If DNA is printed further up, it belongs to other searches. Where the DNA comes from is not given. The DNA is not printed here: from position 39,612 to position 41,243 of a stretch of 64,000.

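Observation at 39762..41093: DnaB-family helicase-like ATPase as the likely effector of a retron, a pairing I do not recognise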

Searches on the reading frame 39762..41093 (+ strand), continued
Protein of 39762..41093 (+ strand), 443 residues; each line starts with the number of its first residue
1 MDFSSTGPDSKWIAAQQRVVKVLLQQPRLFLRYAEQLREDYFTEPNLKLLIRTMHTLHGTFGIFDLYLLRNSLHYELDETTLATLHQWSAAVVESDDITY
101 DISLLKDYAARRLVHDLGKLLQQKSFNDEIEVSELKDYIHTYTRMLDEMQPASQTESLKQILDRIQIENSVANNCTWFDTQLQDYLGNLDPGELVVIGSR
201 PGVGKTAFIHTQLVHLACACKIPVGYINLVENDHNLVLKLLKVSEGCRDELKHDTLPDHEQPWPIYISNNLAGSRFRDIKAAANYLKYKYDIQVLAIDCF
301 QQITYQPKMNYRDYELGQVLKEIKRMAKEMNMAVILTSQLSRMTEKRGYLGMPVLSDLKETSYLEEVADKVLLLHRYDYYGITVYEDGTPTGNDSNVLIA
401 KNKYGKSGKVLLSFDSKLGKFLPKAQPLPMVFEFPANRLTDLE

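Call 35: search_solved_structures(query=A1, max_evalue=0.001, show_alignments=2)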
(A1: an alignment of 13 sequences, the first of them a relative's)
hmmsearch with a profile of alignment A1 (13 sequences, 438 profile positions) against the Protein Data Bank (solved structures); distinct sequences matched with E-value up to 0.001: 22.
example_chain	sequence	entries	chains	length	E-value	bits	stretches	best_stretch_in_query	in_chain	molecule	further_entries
2vye_A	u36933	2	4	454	7.5e-60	206.2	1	8-422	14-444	REPLICATIVE DNA HELICASE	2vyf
4nmn_A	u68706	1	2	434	2.5e-59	204.5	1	10-420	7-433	Replicative DNA helicase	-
2r6a_A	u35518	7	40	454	3.4e-59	204.1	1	8-422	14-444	Replicative helicase | Replicative DNA helicase DnaB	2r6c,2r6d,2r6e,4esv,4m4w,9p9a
2q6t_A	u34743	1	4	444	3.5e-46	161.2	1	35-421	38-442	DnaB replication fork helicase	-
4zc0_A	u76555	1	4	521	2.4e-43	151.8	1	5-377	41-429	Replicative DNA helicase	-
6bbm_A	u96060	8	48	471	3.2e-43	151.4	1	8-417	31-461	Replicative DNA helicase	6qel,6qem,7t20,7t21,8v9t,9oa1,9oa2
7t22_A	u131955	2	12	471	3.4e-43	151.3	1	8-417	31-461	Replicative DNA helicase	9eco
6t66_A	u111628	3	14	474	1.2e-41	146.3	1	11-418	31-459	Replicative DNA helicase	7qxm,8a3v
9dls_A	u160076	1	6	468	1.3e-41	146.2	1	11-417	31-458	Replicative DNA helicase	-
3bgw_A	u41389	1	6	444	6.5e-40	140.5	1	11-422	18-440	DNAB-Like Replicative Helicase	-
3bh0_A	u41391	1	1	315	5e-38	134.3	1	155-422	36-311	DNAB-LIKE REPLICATIVE HELICASE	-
6kza_A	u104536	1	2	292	1.3e-36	129.6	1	168-417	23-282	Replicative DNA helicase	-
4a1f_A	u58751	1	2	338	1.2e-34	123.1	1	175-377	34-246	REPLICATIVE DNA HELICASE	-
8e2l_C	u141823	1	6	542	1.8e-07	33.6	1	155-326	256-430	Twinkle mtDNA helicase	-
1e0j_A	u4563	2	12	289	6.8e-06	28.4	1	185-371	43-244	DNA HELICASE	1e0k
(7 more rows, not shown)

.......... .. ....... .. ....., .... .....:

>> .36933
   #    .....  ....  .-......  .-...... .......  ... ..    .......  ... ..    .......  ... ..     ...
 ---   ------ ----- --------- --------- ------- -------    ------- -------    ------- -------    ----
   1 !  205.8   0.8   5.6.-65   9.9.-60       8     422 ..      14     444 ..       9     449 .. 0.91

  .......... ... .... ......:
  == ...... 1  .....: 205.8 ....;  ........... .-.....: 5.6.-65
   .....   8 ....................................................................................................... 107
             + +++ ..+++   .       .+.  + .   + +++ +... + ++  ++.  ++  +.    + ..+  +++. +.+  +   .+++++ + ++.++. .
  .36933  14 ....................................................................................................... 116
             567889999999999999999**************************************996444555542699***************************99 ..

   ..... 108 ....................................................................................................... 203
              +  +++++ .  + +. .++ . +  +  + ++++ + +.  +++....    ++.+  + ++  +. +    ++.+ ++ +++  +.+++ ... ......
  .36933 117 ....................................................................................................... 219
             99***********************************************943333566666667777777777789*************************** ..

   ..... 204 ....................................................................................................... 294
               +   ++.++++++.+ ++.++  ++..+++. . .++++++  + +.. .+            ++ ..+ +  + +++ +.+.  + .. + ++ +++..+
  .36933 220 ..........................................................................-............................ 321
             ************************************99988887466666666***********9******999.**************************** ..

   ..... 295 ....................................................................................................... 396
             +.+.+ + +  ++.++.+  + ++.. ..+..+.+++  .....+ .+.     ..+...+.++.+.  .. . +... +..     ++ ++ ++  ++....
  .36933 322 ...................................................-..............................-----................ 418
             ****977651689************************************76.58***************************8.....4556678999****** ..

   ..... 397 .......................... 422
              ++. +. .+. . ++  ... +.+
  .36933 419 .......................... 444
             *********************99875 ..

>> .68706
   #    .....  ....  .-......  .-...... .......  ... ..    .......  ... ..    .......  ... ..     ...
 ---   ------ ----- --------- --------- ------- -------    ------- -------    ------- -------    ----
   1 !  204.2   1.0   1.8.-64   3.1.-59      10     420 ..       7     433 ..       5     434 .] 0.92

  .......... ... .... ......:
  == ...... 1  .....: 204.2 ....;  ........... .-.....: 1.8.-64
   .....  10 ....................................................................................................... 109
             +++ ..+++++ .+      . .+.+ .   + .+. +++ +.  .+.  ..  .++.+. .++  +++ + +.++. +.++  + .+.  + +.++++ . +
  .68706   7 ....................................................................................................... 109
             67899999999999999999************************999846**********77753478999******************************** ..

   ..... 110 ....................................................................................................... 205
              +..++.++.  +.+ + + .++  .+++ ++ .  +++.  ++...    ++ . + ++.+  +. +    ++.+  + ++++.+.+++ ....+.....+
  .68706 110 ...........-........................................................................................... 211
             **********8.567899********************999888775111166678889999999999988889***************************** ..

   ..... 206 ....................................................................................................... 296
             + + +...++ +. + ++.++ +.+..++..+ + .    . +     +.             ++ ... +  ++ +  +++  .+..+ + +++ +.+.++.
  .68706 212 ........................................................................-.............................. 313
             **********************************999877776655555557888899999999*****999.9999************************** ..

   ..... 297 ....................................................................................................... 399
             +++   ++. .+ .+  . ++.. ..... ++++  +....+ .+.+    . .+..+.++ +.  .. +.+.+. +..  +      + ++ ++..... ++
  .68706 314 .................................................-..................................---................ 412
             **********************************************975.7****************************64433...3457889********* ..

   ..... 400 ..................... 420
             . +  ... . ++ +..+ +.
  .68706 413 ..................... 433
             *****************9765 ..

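Call 46: predict_structure(alignment_id=A3)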
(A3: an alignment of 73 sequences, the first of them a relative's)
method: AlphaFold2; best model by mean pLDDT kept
length: 443 residues; sequences in the alignment: 73
mean_pLDDT: 88.6   pTM: 0.72
mean pLDDT of the five models: 88.6, 87.5, 86.9, 86.3, 85.8
residues with pLDDT >= 90: 309; 70-90: 94; 50-70: 34; < 50: 6
segments of 3 or more residues with pLDDT < 50: 1-6
pLDDT, mean of each block of 10 residues (from residue 1): 55 94 94 92 95 95 93 93 91 84 93 93 94 89 84 65 73 84 96 97 96 95 95 92 82 59 86 91 93 95 83 91 96 96 86 89 90 96 94 96 96 96 84 74 67
secondary structure, 60 per line:
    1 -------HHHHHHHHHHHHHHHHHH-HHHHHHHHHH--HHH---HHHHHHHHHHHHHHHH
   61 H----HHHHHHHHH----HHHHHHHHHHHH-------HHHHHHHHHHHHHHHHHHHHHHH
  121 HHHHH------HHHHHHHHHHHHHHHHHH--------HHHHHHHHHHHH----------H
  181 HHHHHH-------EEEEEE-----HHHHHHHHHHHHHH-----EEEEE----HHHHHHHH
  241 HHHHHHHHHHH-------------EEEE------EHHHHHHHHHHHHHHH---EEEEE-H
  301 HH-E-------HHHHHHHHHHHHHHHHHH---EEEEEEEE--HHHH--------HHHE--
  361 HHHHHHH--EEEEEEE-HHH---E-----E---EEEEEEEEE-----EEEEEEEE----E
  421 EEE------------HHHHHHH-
elements in order: H8-25 H27-36 H45-61 H66-74 H79-90 H98-125 H132-149 H158-169 H180-186 E194-199 H205-218 E224-228 H233-251 E265-268 H276-290 E294-298 H312-329 E333-340 H343-346 H361-367 E370-376 E394-402 E408-415 E420-423 H436-442

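Call 49: search_protein_families(library=ncbifam, proteins=[window:39762-41093:+], max_evalue=0.01)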
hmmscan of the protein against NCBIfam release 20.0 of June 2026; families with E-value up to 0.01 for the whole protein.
window:39762-41093:+ (443 aa): 17 families
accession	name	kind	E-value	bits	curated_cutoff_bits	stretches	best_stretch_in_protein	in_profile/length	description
TIGR00665.1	DnaB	equivalog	1e-46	159.7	385.25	1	13-423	6-432/435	replicative DNA helicase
TIGR03600.1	phage_DnaB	exception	6.2e-34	117.7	498.65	1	13-414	2-421/421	phage replicative helicase, DnaB family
NF004384.0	PRK05748.1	equivalog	1e-33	116.6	525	1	12-422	13-440/452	replicative DNA helicase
NF005852.0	PRK07773.1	equivalog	1.1e-29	103.3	780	2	13-362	28-397/886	replicative DNA helicase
NF006606.0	PRK09165.1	equivalog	6.2e-29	100.9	540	2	262-422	313-485/497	replicative DNA helicase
NF004109.0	PRK05595.1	equivalog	6.8e-28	97.5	737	1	13-421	12-435/444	replicative DNA helicase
NF005240.0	PRK06749.1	subfamily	1.7e-26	93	686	1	14-422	7-425/428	replicative DNA helicase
NF004967.0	PRK06321.1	equivalog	1.7e-25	89.8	751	1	181-422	215-463/472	replicative DNA helicase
NF006306.0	PRK08506.1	equivalog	1.9e-25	89.4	596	1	26-424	20-451/472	replicative DNA helicase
NF040583.1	dnaB_SPI-7_type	exception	9e-24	84.3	655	2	293-421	310-431/434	SPI-7-type island replicative DNA helicase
NF005424.0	PRK07004.1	equivalog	2.7e-20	72.3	834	1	171-422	193-449/460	replicative DNA helicase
NF006443.0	PRK08760.1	equivalog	9.4e-20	70.4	741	1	15-424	39-467/476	replicative DNA helicase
NF006458.0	PRK08840.1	equivalog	5.3e-18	65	884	1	96-426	116-458/464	replicative DNA helicase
NF005369.0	PRK06904.1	equivalog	5.1e-17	61.7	809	1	160-422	192-462/474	replicative DNA helicase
NF005945.0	PRK08006.1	equivalog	4.7e-16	58.7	898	1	14-424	32-463/471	replicative DNA helicase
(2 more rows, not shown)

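Call 50: search_protein_families(library=phrogs, proteins=[window:39762-41093:+], max_evalue=0.001)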
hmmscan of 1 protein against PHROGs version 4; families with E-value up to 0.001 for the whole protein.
window:39762-41093:+ (443 aa): 5 families
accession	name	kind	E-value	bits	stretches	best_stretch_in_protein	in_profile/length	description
phrog_19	-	DNA, RNA and nucleotide metabolism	1.7e-40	140.5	1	14-421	162-578/621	DnaB-like replicative helicase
phrog_243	-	DNA, RNA and nucleotide metabolism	7.7e-27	94.9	1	176-422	20-266/273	DnaB-like replicative helicase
phrog_239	-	DNA, RNA and nucleotide metabolism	2.1e-19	71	1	176-424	342-599/801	DNA primase/helicase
phrog_11530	-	unknown function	6.5e-18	66.2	1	272-415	12-149/184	-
phrog_5482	-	unknown function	4.7e-07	29.9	1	283-422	156-297/341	-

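Call 51: fold_search(model_id=the predicted structure, library=pdb)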
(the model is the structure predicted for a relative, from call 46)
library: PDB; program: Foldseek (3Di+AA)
matches with E <= 10: 1768; with E <= 0.001: 731
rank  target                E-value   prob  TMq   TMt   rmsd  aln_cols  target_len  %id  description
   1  4esv_J                1.2e-26  1.00  0.59  0.62   7.9       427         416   23  A New Twist on the Translocation Mechanism of Helicases from the Structure of DnaB with its Substrates (released 2012-10-24)
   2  4esv_I                1.3e-26  1.00  0.53  0.56  18.8       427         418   22  A New Twist on the Translocation Mechanism of Helicases from the Structure of DnaB with its Substrates (released 2012-10-24)
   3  4esv_F                1.4e-26  1.00  0.56  0.58   8.1       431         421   23  A New Twist on the Translocation Mechanism of Helicases from the Structure of DnaB with its Substrates (released 2012-10-24)
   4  4esv_G                1.6e-26  1.00  0.50  0.52  20.8       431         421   23  A New Twist on the Translocation Mechanism of Helicases from the Structure of DnaB with its Substrates (released 2012-10-24)
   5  9oa1_D                2.6e-26  1.00  0.54  0.53  18.8       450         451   20  Ecoli DnaB helicase and Phage Lambda loader P with ADP-Mg in a 6:5 stoichiometry ratio. (released 2025-07-16)
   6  4esv_C                3.8e-26  1.00  0.53  0.55  19.2       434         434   22  A New Twist on the Translocation Mechanism of Helicases from the Structure of DnaB with its Substrates (released 2012-10-24)
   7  2q6t_D                3.8e-26  1.00  0.49  0.54  24.4       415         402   22  Crystal structure of the Thermus aquaticus DnaB monomer (released 2007-07-24)
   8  4esv_H                4.1e-26  1.00  0.59  0.61   7.5       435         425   22  A New Twist on the Translocation Mechanism of Helicases from the Structure of DnaB with its Substrates (released 2012-10-24)
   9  4esv_E                4.1e-26  1.00  0.53  0.55  20.4       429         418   23  A New Twist on the Translocation Mechanism of Helicases from the Structure of DnaB with its Substrates (released 2012-10-24)
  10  7t22_A                4.3e-26  1.00  0.57  0.56   7.6       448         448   20  E. coli DnaB bound to three DnaG C-terminal domains, ssDNA, ADP and AlF4 (released 2023-01-18)
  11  4esv_D                5.7e-26  1.00  0.56  0.57   8.4       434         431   22  A New Twist on the Translocation Mechanism of Helicases from the Structure of DnaB with its Substrates (released 2012-10-24)
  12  4nmn_A                6.4e-26  1.00  0.53  0.55  18.9       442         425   24  Aquifex aeolicus replicative helicase (DnaB) complexed with ADP, at 3.3 resolution (released 2014-01-29)
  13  9dls_C                6.7e-26  1.00  0.62  0.62   7.3       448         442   19  Vibrio cholerae DnaB (released 2025-07-16)
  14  9dls_D                8.9e-26  1.00  0.53  0.54  19.7       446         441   19  Vibrio cholerae DnaB (released 2025-07-16)
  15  4esv_L                1.0e-25  1.00  0.57  0.60   8.0       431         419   22  A New Twist on the Translocation Mechanism of Helicases from the Structure of DnaB with its Substrates (released 2012-10-24)
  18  4esv_K                1.8e-25  1.00  0.52  0.55  19.9       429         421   23  A New Twist on the Translocation Mechanism of Helicases from the Structure of DnaB with its Substrates (released 2012-10-24)
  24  4esv_A                4.6e-25  1.00  0.50  0.53  21.1       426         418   23  A New Twist on the Translocation Mechanism of Helicases from the Structure of DnaB with its Substrates (released 2012-10-24)
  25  4esv_B                7.6e-25  1.00  0.59  0.61   7.5       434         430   22  A New Twist on the Translocation Mechanism of Helicases from the Structure of DnaB with its Substrates (released 2012-10-24)
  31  2r6a_A                5.1e-24  1.00  0.45  0.47  21.3       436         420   22  Crystal Form BH1 (released 2007-11-06)
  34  4nmn_B                9.5e-24  1.00  0.51  0.55  12.2       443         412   23  Aquifex aeolicus replicative helicase (DnaB) complexed with ADP, at 3.3 resolution (released 2014-01-29)
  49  2vye_A                3.1e-21  1.00  0.45  0.46  21.3       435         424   22  Crystal Structure of the DnaC-ssDNA complex (released 2008-12-30)
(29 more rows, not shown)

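Call 53: find_encoding_contigs(protein=P0003, flank=4000, max_places=3)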
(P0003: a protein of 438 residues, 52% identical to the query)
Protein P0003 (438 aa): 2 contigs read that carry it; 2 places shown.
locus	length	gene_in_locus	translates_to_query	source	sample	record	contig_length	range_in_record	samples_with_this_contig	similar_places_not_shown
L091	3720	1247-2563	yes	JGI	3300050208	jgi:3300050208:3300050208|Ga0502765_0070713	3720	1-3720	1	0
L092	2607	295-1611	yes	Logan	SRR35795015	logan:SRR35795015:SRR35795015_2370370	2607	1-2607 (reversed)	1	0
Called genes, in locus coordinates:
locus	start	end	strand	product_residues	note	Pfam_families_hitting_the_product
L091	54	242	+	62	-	-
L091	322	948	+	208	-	PF00702:Hydrolase, PF13419:HAD_2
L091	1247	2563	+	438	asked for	PF00772:DnaB, PF13481:AAA_25, PF03796:DnaB_C, PF06745:ATPase (weak)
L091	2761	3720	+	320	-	?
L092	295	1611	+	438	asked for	PF00772:DnaB, PF13481:AAA_25, PF03796:DnaB_C, PF06745:ATPase (weak)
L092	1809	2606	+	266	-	?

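Call 54: find_related_loci(query=A1, collection=metagenome_contigs, flank=3000)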
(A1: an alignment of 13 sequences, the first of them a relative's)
Query A1 (443 aa) in metagenome_contigs; peptide patterns used: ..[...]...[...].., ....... (x = any residue, [..] = any of these).
600 stretches matched a pattern (row limit reached: there are more); 427 encode a relative of the query (tblastn E <= 1e-3); the best 80 are kept; 80 distinct loci.
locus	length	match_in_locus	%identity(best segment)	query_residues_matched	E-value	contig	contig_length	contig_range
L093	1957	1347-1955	42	11-213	6e-52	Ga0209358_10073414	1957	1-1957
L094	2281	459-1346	33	169-443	3e-36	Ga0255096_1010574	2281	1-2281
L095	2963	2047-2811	35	182-423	2e-35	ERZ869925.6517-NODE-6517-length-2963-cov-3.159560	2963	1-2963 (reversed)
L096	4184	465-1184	38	180-405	1e-33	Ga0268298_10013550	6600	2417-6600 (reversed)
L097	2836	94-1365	28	13-421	1e-32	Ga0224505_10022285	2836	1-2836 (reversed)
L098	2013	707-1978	27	13-421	7e-33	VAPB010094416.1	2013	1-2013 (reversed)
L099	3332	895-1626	32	191-421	2e-31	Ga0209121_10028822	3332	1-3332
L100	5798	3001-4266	24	15-421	4e-30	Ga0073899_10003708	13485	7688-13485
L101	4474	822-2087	25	15-421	7e-30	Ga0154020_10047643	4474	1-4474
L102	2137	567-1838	27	13-421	8e-30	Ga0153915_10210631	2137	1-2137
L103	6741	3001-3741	30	186-423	8e-30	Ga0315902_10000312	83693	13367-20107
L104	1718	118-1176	31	92-425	3e-29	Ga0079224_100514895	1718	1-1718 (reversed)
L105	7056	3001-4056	25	82-421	5e-29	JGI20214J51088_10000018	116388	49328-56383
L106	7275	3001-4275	27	19-422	3e-29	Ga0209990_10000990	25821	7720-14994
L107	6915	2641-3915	25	13-421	4e-28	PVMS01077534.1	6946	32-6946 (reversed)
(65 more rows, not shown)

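Call 66: find_related_loci(query=A1, collection=viral_contigs, flank=4000)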
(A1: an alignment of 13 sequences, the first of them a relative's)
Query A1 (443 aa) in viral_contigs; peptide patterns used: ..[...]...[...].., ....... (x = any residue, [..] = any of these).
600 stretches matched a pattern (row limit reached: there are more); 389 encode a relative of the query (tblastn E <= 1e-3); the best 80 are kept; 80 distinct loci.
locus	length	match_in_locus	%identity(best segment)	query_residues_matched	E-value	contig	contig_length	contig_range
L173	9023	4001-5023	31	104-425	2e-33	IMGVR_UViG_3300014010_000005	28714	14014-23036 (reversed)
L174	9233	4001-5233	26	39-429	1e-31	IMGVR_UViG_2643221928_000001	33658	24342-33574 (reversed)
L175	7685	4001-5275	27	19-422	4e-29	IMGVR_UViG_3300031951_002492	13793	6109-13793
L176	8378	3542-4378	32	156-422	6e-29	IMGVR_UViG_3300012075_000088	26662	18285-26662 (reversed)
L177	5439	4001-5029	27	104-425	3e-27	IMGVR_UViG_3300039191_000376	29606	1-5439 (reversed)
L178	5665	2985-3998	26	104-422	5e-27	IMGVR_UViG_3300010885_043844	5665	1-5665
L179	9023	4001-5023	29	104-421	1e-29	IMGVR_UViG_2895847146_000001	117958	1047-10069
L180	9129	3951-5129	25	39-405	3e-26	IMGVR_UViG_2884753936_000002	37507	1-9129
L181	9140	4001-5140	25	42-424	2e-25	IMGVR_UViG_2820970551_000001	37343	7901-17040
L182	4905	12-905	27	145-425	5e-24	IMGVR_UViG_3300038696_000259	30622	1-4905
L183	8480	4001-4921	25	109-414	2e-23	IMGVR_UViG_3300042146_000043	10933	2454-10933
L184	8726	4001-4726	30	185-421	3e-23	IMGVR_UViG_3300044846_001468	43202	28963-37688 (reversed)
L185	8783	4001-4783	30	180-429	3e-23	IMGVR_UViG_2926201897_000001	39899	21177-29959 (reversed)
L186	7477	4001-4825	29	184-443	2e-24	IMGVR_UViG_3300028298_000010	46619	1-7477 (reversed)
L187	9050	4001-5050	26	85-421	6e-23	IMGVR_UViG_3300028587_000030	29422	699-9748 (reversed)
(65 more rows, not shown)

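Call 67: find_encoding_contigs(protein=P0014, flank=4000, max_places=2)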
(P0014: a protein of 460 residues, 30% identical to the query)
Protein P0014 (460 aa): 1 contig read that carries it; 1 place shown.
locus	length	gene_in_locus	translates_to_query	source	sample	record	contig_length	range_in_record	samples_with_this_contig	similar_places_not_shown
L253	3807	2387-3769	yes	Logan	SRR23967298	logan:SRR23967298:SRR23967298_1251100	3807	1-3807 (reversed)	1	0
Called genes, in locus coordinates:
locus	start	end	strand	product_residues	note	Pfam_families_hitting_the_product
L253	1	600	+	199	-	?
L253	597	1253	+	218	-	-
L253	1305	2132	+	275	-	-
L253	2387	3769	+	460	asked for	PF00772:DnaB, PF06745:ATPase (weak), PF13481:AAA_25, PF03796:DnaB_C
